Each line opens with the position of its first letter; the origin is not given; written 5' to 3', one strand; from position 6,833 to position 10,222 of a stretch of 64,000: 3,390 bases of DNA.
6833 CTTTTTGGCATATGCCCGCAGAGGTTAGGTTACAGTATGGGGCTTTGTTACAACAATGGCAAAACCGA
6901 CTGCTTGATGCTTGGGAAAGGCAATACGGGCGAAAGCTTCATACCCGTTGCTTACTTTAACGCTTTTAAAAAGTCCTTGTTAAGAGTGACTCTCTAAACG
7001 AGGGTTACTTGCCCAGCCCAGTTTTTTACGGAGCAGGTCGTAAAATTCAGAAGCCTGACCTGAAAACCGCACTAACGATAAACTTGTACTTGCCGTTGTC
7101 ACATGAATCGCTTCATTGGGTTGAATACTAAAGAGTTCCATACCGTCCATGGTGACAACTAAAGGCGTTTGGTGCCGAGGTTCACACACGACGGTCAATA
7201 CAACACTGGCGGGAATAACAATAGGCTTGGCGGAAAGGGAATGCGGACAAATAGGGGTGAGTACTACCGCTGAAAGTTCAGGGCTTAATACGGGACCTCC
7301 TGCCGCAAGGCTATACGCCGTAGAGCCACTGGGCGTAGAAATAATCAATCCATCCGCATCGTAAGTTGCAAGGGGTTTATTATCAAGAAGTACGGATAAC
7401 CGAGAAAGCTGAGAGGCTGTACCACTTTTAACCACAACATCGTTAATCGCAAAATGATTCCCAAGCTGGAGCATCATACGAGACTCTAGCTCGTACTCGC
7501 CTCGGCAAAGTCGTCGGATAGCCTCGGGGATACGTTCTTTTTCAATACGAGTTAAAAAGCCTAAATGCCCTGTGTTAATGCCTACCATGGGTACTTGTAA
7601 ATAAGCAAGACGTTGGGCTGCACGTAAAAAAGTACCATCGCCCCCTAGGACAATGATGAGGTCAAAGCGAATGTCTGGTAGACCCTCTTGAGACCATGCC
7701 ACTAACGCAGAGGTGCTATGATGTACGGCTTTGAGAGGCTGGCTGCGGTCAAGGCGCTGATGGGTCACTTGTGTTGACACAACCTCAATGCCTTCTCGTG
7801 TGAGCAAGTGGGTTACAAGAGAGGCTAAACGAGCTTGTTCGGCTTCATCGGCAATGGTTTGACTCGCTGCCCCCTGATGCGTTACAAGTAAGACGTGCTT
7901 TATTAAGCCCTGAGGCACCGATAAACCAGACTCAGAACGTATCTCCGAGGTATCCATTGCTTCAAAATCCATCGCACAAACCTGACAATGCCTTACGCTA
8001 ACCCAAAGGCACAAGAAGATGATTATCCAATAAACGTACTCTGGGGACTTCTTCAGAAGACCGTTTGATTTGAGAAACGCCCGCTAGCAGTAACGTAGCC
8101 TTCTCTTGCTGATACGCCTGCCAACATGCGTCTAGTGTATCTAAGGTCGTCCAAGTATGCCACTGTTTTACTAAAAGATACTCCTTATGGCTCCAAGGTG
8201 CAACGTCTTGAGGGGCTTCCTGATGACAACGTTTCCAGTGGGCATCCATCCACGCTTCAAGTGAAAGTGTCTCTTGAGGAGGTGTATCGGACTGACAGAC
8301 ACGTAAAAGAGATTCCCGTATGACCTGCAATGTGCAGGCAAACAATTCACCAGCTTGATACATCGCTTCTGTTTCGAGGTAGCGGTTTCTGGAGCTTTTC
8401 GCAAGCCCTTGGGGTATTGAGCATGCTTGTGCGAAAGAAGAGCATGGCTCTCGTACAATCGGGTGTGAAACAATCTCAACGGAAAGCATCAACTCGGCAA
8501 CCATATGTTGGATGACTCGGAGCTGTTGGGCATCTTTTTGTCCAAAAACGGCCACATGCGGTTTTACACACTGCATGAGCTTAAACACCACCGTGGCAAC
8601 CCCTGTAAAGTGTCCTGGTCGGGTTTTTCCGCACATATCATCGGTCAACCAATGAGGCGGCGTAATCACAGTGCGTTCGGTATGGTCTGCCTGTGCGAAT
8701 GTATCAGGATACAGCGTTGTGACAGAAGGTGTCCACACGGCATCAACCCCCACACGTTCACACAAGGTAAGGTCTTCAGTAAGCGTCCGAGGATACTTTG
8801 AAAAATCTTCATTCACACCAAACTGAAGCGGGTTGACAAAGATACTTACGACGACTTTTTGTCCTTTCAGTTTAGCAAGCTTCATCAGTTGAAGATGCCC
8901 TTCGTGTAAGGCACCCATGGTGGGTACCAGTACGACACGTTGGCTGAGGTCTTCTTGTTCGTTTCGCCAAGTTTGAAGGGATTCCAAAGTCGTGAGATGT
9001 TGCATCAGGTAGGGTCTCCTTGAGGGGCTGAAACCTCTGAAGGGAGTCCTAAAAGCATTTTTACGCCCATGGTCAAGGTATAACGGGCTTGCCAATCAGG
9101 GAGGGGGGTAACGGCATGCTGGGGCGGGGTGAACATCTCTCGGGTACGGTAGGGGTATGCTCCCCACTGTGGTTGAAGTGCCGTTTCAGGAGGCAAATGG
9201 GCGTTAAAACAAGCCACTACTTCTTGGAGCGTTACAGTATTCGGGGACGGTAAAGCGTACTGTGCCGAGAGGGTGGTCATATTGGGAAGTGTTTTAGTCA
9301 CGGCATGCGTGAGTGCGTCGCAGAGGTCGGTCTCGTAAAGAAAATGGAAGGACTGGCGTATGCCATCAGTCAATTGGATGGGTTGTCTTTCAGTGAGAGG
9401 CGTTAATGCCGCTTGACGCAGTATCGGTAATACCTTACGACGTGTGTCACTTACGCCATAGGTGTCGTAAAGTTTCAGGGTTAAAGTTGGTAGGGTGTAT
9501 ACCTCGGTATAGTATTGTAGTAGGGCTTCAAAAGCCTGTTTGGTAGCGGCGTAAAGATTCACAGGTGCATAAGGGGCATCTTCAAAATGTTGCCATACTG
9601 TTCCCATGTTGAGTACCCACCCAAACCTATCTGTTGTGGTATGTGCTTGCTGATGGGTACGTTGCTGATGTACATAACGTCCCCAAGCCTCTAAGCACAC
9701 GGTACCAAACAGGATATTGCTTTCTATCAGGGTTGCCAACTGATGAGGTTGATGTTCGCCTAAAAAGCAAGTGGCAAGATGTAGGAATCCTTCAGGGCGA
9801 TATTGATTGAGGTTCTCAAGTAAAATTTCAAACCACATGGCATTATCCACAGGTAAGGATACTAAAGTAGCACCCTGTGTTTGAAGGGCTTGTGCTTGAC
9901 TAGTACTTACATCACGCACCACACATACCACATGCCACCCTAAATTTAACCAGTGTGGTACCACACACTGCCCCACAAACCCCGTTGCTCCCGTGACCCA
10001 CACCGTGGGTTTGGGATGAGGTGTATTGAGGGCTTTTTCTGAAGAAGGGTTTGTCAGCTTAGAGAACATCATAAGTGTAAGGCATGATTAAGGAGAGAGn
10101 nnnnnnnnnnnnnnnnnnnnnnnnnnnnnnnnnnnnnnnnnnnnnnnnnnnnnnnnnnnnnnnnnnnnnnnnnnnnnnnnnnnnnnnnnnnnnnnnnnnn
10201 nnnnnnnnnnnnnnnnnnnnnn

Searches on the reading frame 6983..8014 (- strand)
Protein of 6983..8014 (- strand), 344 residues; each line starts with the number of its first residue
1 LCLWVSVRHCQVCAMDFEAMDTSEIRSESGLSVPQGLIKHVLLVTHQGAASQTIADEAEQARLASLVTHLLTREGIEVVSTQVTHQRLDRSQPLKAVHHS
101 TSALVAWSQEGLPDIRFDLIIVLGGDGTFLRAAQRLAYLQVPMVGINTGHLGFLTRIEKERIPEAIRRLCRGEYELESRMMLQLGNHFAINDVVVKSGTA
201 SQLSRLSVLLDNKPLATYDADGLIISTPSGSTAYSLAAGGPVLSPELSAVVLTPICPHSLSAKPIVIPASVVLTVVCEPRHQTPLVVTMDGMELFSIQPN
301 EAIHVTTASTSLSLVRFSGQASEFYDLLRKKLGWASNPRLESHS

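Call 38: search_protein_families(library=pfam, proteins=[window:6983-8014:-], max_evalue=0.00001)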
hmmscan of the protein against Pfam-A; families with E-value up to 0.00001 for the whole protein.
window:6983-8014:- (344 aa): 2 families
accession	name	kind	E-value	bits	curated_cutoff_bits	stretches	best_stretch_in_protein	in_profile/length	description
PF20143.4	NAD_kinase_C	-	3.7e-33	114.4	23.7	1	191-316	2-125/126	ATP-NAD kinase C-terminal domain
PF01513.26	NAD_kinase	-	3.4e-20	73.1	25.5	1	43-174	3-130/130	ATP-NAD kinase N-terminal domain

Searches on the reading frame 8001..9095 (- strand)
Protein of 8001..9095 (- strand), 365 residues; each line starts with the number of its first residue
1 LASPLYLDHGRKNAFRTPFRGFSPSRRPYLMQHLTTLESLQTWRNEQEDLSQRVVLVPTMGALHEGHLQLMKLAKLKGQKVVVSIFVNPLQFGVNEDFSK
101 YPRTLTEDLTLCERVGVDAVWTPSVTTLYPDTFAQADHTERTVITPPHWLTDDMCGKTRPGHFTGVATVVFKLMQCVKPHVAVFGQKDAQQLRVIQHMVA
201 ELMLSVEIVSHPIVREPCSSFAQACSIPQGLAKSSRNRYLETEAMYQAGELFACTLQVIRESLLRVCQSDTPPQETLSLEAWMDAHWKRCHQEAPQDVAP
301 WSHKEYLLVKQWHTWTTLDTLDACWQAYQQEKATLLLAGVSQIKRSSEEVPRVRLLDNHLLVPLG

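Call 38: search_protein_families(library=pfam, proteins=[window:8001-9095:-], max_evalue=0.00001)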
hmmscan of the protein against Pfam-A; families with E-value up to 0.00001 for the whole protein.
window:8001-9095:- (365 aa): 1 family
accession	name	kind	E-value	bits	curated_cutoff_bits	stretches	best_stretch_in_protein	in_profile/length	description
PF02569.21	Pantoate_ligase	-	3e-77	259.8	20.7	1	34-359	3-267/268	Pantoate-beta-alanine ligase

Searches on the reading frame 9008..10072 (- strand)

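Call 38: search_protein_families(library=pfam, proteins=[window:9008-10072:-], max_evalue=0.00001)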
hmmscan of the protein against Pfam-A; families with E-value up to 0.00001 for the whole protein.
window:9008-10072:- (355 aa): 3 families
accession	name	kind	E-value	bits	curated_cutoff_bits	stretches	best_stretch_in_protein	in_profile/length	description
PF01370.27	Epimerase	-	3.5e-23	82.7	20.9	1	25-260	2-227/240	NAD dependent epimerase/dehydratase family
PF16363.11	GDP_Man_Dehyd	-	2.1e-14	54.2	27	1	26-265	2-244/332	GDP-mannose 4,6 dehydratase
PF05368.20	NmrA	-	8.9e-11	42.4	27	1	21-77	2-59/298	NmrA-like family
